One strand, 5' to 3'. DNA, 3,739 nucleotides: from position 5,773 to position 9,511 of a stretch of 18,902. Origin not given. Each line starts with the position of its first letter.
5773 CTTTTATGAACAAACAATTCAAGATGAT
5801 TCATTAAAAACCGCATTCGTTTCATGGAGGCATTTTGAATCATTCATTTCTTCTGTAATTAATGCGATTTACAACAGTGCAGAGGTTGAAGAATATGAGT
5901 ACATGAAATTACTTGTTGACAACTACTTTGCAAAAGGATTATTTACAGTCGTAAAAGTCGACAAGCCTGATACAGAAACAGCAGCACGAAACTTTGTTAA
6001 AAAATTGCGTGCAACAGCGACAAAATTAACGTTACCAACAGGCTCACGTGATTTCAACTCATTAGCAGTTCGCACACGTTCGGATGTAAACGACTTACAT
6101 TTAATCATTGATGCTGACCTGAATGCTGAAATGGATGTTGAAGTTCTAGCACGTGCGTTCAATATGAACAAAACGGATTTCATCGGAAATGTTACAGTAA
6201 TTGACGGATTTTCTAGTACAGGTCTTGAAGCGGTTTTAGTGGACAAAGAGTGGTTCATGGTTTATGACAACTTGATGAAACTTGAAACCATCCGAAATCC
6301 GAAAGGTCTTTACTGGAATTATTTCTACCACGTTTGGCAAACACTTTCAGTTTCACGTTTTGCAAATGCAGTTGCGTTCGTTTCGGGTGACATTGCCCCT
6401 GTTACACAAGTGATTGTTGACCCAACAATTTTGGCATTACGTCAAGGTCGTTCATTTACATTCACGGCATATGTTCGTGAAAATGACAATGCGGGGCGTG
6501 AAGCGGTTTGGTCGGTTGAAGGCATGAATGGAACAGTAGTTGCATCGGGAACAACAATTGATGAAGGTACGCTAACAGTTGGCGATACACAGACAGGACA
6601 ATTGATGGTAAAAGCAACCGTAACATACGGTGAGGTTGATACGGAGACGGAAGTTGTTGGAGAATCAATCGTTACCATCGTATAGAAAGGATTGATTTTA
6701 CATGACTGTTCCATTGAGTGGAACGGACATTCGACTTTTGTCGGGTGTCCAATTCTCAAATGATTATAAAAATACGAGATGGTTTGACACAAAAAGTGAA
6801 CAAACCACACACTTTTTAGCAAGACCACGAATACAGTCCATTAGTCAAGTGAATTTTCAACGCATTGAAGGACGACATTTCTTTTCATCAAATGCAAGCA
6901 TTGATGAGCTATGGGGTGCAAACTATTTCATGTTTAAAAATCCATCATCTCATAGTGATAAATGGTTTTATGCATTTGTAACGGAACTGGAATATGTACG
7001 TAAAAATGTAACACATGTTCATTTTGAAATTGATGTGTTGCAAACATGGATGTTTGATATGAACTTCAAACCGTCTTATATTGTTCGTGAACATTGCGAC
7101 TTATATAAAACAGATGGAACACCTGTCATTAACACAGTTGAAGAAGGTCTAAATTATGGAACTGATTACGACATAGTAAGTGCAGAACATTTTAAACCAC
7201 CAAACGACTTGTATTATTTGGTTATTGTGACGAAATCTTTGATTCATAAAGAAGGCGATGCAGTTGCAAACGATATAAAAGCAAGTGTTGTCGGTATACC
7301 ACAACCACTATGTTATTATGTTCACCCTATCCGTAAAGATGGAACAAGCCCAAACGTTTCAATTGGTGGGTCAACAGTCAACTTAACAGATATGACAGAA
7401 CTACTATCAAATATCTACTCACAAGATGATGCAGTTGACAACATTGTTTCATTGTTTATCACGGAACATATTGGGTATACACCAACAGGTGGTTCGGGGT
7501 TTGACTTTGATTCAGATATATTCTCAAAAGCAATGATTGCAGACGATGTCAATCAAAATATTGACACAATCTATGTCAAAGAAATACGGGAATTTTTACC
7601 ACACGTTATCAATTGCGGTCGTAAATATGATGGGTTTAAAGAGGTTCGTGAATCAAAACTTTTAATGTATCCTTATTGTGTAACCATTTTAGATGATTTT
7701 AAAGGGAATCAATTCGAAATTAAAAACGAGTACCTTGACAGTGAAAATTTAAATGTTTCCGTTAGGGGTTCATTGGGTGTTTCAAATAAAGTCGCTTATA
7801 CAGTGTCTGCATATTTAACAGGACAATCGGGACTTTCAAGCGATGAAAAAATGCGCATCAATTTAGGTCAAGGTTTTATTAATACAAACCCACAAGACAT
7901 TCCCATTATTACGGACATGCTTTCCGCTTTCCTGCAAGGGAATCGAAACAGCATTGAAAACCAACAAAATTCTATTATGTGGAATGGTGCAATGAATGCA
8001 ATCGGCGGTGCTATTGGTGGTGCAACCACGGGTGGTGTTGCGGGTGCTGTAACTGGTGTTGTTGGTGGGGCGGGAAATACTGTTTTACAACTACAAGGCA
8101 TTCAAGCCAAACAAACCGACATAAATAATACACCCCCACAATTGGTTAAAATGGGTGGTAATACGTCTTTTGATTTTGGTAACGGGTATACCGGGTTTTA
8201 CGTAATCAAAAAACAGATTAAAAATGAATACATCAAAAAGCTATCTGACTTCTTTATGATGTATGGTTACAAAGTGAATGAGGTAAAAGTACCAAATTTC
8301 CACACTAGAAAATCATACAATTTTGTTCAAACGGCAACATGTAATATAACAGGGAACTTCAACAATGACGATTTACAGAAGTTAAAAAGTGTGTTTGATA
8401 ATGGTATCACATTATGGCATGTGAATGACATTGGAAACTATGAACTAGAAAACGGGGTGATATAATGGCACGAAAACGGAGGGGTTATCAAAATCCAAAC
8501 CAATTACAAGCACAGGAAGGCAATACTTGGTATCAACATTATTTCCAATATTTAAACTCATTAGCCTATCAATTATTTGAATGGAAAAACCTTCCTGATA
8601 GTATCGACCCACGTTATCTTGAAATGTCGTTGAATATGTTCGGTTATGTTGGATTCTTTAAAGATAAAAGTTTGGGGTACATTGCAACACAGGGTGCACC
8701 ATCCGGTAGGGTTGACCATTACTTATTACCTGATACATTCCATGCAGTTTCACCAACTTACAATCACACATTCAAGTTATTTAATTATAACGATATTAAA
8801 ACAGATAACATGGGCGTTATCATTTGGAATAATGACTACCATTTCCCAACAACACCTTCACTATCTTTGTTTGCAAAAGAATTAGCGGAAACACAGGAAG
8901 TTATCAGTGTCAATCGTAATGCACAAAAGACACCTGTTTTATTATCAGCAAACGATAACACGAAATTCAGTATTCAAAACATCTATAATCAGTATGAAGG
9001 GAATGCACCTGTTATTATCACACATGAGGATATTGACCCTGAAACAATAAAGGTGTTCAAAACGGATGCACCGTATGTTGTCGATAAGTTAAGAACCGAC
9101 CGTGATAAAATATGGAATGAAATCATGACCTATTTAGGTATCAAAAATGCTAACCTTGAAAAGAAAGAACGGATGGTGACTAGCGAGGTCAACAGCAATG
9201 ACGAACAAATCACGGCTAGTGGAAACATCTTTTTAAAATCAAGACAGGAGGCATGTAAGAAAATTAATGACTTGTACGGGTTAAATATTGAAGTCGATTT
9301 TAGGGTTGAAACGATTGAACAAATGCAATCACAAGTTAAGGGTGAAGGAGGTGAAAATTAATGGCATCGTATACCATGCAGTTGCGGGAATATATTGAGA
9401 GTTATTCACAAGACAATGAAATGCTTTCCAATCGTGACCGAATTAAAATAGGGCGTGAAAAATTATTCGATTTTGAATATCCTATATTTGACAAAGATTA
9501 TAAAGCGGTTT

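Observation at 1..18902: phi29-type genome rewired to a single transcription direction, with the early module inverted and the right early operon missing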

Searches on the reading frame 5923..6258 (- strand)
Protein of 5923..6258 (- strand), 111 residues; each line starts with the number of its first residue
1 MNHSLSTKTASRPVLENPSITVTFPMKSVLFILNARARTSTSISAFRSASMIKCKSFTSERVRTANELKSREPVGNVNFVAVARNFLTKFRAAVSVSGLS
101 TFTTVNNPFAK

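Call 75: search_protein_families(library=pfam, proteins=[window:5923-6258:-], max_evalue=0.01)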
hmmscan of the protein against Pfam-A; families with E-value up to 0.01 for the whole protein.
window:5923-6258:- (111 aa): 1 family
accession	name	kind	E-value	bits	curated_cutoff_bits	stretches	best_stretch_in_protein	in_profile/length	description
PF18054.6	CEL_III_C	-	0.0047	17.6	27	1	6-79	26-97/154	CEL-III C-terminal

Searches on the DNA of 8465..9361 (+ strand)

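Call 44: search_rna_families(sources=[L001, L002, L126], threshold=evalue, max_evalue=0.01)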
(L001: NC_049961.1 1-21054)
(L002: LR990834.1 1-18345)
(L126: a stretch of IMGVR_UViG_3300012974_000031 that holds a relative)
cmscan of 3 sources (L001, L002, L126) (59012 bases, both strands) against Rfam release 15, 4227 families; matches with E-value up to 0.01: 0.
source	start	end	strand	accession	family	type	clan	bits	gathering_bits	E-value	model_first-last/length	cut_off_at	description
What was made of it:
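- Closest known: Harambevirus. Different: Rfam finds no pRNA (call 44).
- Tried and rejected: The Rfam search in BeachBum, Athos and L126 found nothing at E <= 0.01 (call 44), so their junctions could not be compared.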
